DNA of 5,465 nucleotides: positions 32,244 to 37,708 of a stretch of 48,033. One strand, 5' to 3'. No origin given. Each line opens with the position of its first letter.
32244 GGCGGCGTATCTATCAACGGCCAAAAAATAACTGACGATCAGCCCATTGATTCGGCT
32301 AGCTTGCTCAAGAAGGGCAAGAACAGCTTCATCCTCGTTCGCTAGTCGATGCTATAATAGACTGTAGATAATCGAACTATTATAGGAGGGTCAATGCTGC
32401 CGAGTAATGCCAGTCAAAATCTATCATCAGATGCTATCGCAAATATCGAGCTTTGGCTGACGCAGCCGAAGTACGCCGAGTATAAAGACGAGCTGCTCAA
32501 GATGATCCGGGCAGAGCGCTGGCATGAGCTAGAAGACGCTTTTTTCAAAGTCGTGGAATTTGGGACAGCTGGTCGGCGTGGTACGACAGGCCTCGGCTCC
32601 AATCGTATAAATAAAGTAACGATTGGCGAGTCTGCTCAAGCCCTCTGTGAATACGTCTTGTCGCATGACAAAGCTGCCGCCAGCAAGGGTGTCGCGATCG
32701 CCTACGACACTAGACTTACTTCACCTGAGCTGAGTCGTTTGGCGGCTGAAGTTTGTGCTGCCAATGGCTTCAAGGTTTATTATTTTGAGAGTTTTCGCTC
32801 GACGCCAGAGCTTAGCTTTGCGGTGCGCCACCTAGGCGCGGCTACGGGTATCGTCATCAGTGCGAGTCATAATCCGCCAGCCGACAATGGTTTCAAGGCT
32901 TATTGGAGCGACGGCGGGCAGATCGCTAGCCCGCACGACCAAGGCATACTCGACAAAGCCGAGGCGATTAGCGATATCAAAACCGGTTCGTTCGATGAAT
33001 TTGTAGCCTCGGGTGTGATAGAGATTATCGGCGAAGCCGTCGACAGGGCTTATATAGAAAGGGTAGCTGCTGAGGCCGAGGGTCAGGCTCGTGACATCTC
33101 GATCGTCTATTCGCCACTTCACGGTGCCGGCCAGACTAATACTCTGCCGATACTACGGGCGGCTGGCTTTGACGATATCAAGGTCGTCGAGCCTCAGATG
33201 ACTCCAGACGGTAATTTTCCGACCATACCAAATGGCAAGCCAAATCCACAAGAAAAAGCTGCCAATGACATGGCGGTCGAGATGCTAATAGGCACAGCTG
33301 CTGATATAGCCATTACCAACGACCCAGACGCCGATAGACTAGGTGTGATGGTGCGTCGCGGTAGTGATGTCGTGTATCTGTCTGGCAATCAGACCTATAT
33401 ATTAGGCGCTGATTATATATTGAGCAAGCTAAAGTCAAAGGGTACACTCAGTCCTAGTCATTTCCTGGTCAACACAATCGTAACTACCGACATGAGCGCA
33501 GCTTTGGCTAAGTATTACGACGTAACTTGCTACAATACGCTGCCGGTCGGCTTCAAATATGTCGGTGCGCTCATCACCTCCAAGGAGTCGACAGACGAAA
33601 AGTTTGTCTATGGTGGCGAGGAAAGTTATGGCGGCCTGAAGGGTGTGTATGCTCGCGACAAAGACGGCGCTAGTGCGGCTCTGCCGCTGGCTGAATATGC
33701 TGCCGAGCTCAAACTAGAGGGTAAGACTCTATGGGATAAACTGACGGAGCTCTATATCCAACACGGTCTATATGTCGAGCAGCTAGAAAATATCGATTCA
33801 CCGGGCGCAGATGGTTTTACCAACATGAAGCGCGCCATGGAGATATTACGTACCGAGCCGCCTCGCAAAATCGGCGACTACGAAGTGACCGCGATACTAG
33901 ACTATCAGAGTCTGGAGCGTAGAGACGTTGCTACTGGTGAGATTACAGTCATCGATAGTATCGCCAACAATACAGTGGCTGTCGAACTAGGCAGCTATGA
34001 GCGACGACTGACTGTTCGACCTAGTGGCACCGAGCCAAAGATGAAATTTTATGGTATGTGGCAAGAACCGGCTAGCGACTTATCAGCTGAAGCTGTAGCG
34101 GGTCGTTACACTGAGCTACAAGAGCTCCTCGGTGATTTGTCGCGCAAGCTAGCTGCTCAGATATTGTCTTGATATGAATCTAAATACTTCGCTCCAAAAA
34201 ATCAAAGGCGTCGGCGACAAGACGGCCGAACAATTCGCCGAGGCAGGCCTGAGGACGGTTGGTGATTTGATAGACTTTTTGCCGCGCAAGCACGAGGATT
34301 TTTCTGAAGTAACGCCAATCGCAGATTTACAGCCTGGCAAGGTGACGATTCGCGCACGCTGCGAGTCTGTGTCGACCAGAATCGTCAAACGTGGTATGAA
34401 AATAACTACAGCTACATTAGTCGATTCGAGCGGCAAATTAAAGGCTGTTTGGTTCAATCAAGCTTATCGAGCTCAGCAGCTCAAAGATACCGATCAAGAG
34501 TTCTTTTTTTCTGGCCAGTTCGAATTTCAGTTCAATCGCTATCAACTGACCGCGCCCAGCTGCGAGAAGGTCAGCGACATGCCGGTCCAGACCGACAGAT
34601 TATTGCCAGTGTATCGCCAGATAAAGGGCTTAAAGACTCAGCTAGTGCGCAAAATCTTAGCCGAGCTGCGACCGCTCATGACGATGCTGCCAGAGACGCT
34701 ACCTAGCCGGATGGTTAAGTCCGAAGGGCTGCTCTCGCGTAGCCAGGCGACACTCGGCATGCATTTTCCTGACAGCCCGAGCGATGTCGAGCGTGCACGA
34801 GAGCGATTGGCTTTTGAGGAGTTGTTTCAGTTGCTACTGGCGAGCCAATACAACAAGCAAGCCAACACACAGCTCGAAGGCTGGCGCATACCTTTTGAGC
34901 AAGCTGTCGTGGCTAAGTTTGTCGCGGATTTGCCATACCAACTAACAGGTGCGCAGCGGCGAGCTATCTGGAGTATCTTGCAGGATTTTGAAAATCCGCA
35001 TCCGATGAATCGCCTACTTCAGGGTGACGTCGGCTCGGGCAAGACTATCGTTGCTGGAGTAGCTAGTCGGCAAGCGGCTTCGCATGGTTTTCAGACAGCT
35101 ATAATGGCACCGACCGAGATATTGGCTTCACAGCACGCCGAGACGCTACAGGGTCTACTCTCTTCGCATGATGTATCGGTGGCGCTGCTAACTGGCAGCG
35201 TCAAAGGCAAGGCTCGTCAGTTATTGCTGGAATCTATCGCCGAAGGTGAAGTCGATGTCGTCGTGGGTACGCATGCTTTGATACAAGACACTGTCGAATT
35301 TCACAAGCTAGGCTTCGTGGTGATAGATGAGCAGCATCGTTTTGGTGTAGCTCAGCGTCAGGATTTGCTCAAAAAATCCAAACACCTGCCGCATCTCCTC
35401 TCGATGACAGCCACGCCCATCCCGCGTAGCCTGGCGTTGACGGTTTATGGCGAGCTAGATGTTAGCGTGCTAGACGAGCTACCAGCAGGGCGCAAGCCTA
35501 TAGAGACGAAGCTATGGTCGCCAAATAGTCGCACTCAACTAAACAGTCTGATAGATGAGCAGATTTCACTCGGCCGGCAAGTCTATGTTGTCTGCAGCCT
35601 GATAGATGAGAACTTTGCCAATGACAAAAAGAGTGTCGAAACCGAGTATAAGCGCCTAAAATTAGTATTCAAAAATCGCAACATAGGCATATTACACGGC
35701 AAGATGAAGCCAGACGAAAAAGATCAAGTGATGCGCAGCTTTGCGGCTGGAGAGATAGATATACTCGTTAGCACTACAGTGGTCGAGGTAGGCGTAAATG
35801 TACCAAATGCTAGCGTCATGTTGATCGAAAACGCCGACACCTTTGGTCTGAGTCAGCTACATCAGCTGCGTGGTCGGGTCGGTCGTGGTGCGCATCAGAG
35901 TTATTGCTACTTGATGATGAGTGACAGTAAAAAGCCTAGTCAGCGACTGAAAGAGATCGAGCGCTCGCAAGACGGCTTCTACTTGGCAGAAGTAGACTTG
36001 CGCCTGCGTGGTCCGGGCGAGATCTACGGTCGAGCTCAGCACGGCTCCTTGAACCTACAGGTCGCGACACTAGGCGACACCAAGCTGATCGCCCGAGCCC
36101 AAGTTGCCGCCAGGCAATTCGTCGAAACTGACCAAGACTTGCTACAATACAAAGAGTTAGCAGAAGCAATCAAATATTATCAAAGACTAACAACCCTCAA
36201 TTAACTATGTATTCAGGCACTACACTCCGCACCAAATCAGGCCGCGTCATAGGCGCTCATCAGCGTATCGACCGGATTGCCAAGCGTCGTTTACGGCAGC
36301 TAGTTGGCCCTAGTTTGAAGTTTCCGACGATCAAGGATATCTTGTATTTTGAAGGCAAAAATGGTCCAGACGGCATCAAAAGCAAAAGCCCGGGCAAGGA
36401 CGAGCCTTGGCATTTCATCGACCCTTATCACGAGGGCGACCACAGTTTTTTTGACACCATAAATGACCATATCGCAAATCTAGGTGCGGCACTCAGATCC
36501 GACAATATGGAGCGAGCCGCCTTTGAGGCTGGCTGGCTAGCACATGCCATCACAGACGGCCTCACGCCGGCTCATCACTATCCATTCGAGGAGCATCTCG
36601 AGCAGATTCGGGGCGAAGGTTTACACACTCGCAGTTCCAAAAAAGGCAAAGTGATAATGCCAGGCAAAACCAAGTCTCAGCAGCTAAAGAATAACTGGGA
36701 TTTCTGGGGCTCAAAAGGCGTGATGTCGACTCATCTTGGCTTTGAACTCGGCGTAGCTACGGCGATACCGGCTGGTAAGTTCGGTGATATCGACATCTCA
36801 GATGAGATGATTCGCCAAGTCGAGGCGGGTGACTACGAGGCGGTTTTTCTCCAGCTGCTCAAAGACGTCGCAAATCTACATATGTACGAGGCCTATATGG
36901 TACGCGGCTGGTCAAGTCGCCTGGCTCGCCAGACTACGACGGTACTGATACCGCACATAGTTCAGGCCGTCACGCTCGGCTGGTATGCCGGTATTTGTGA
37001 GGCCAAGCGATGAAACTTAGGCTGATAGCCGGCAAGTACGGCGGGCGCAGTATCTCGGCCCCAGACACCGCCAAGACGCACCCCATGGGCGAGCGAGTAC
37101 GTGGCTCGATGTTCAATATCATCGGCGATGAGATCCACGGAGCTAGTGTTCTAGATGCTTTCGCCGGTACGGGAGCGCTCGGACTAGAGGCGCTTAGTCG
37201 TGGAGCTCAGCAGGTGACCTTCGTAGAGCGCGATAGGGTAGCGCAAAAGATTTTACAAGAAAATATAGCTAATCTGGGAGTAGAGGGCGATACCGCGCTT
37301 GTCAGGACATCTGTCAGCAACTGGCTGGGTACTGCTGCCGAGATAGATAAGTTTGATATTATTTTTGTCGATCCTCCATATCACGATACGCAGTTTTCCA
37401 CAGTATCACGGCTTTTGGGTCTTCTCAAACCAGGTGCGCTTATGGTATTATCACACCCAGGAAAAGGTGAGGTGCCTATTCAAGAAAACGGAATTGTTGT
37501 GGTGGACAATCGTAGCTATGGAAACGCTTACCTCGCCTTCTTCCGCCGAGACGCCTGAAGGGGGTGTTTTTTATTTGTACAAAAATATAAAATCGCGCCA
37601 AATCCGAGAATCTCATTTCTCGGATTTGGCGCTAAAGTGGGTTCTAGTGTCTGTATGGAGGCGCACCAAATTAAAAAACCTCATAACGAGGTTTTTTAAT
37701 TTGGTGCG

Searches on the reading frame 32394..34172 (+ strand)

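Call 11: search_protein_families(library=ncbifam, proteins=[window:32394-34172:+])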
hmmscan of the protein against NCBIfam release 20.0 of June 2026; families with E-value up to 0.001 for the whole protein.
window:32394-34172:+ (592 aa): 7 families
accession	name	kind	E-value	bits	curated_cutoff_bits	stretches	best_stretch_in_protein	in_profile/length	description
TIGR03990.1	Arch_GlmM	equivalog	2.4e-44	151.9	439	1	56-455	4-367/444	phosphoglucosamine mutase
TIGR01455.1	glmM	equivalog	5.5e-23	81.4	447.55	1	56-452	1-363/442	phosphoglucosamine mutase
TIGR01132.1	pgm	equivalog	2.8e-22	78.8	778.05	1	52-454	38-442/546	phosphoglucomutase (alpha-D-glucose-1,6-bisphosphate-dependent)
NF046027.1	PhglucPhmanMutPgmG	equivalog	1.9e-18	66.3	600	1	80-345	27-272/460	phosphoglucomutase/phosphomannomutase PgmG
NF005737.0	PRK07564.1-1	equivalog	2.4e-16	59.5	378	2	61-198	15-156/543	alpha-D-glucose phosphate-specific phosphoglucomutase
NF007088.0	PRK09542.1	equivalog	8.1e-13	48.2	618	1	94-326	43-261/456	phosphomannomutase/phosphoglucomutase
NF011943.0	PRK15414.1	subfamily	5.8e-11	42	801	1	97-324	38-259/456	phosphomannomutase CpsG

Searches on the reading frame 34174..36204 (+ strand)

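Call 11: search_protein_families(library=ncbifam, proteins=[window:34174-36204:+])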
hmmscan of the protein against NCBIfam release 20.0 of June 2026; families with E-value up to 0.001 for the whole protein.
window:34174-36204:+ (676 aa): 43 families (the best 25 are shown)
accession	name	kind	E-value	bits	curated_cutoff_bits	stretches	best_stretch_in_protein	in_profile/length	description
NF008168.0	PRK10917.2-2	equivalog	3.5e-250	832.5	718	1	2-667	108-782/795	ATP-dependent DNA helicase RecG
NF008165.0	PRK10917.1-3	equivalog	4.1e-235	782.4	711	1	2-667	5-679/692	ATP-dependent DNA helicase RecG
TIGR00643.1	recG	equivalog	1.8e-210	700.9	659.4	1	25-643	2-626/629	ATP-dependent DNA helicase RecG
NF008170.0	PRK10917.2-4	equivalog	3.1e-206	687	975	1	2-670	128-816/826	ATP-dependent DNA helicase RecG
NF008163.0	PRK10917.1-1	equivalog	3.6e-186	620.5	796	1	4-654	8-672/692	ATP-dependent DNA helicase RecG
NF008164.0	PRK10917.1-2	equivalog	9.8e-175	582.7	785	1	3-658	11-679/704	ATP-dependent DNA helicase RecG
NF008167.0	PRK10917.2-1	equivalog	8.2e-173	576.4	995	1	3-667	4-730/744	ATP-dependent DNA helicase RecG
NF008166.0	PRK10917.1-4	equivalog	5.6e-172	573.4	864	1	13-657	19-688/705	ATP-dependent DNA helicase RecG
TIGR00580.2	mfd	equivalog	4.6e-114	382.7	800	1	234-626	411-800/907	transcription-repair coupling factor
NF008169.0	PRK10917.2-3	equivalog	8.9e-95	318.5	555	1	16-644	6-601/610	ATP-dependent DNA helicase RecG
NF007966.0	PRK10689.1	equivalog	6.5e-77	259.2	1329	1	234-627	578-968/1148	transcription-repair coupling factor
NF010337.0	PRK13766.1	equivalog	6.3e-15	54.3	610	2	287-390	40-144/781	Hef nuclease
NF004070.0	PRK05580.2-2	equivalog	1.2e-14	53.4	921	1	252-397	192-332/729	primosomal protein N'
NF004071.0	PRK05580.2-3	equivalog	3.9e-14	51.5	1105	1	254-399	199-339/735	primosomal protein N'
NF004072.0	PRK05580.2-4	equivalog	1.3e-13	50.2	1030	2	256-402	121-257/648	primosomal protein N'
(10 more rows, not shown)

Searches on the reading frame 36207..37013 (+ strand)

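Call 11: search_protein_families(library=ncbifam, proteins=[window:36207-37013:+])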
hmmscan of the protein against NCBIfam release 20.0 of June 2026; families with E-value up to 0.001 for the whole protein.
window:36207-37013:+ (268 aa): 0 families

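Call 17: search_protein_families(library=pfam, proteins=[window:36207-37013:+], max_evalue=0.0001)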
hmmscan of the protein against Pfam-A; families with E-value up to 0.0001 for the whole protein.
window:36207-37013:+ (268 aa): 1 family
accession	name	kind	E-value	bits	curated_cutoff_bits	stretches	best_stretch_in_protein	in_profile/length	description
PF00882.24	Zn_dep_PLPC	-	1.8e-05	25.2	26.8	1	80-213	52-148/167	Zinc dependent phospholipase C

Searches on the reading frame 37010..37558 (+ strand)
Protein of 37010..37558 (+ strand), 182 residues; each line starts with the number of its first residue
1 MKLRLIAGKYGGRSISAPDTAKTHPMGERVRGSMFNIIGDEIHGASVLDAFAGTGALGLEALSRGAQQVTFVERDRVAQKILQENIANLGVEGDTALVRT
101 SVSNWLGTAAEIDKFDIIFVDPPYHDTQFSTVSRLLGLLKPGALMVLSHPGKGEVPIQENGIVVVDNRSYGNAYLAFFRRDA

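Call 11: search_protein_families(library=ncbifam, proteins=[window:37010-37558:+])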
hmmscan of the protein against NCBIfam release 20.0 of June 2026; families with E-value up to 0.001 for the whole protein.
window:37010-37558:+ (182 aa): 15 families
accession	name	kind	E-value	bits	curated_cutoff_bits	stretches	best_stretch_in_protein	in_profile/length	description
TIGR00095.1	TIGR00095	equivalog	5.4e-46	156.7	117.5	1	2-180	11-193/194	16S rRNA (guanine(966)-N(2))-methyltransferase RsmD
NF008157.0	PRK10909.1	equivalog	4.9e-29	101.6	302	1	3-130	13-137/199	16S rRNA (guanine(966)-N(2))-methyltransferase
TIGR03534.1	RF_mod_PrmC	equivalog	2.7e-08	33.6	199.1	1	45-126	90-168/253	peptide chain release factor N(5)-glutamine methyltransferase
NF008748.0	PRK11783.1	equivalog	8.6e-08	30.8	466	1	36-124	534-621/704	bifunctional 23S rRNA (guanine(2069)-N(7))-methyltransferase RlmK/23S rRNA (guanine(2445)-N(2))-methyltransferase RlmL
TIGR02469.1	CbiT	equivalog_domain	7e-07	29.6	78.3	1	44-142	20-115/124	precorrin-6Y C5,15-methyltransferase (decarboxylating) subunit CbiT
TIGR00536.1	hemK_fam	subfamily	1.1e-06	27.9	115.5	1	45-127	116-195/286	HemK family protein methyltransferase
NF046099.1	RSP_2647_MTase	equivalog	4.3e-06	25.8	600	1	43-124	217-299/391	RSP_2647 family RNA methyltransferase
NF033380.1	Rlm_2499C5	equivalog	2.3e-05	23.3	650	1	43-124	220-300/391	23S rRNA (cytosine(2499)-C(5))-methyltransferase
NF011707.0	PRK15128.1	equivalog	4.9e-05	22.3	712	1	43-125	220-304/396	23S rRNA (cytosine(1962)-C(5))-methyltransferase RlmI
NF043040.1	corrin_prot_MT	hypoth_equivalog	0.00021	20.8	180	1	42-119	39-115/216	corrinoid protein-associated methyltransferase CpaM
NF011529.0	PRK14968.1-3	equivalog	0.00028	20.4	162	1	43-126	34-110/198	putative methyltransferase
TIGR03533.1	L3_gln_methyl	equivalog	0.00029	20.3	229.7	1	33-128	112-203/284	50S ribosomal protein L3 N(5)-glutamine methyltransferase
NF053718.1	23SC1962Mtase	equivalog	0.00035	19.4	575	1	41-125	208-291/383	23S rRNA (cytosine(1962)-C(5))-methyltransferase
NF001785.0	PRK00517.2-2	equivalog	0.00041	19.6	188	1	40-95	142-197/282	50S ribosomal protein L11 methyltransferase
NF047853.1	tRm6a37MtseTrmN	equivalog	0.00066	19.5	350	1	45-128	45-128/244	tRNA(1)(Val) (adenine(37)-N(6))-methyltransferase TrmN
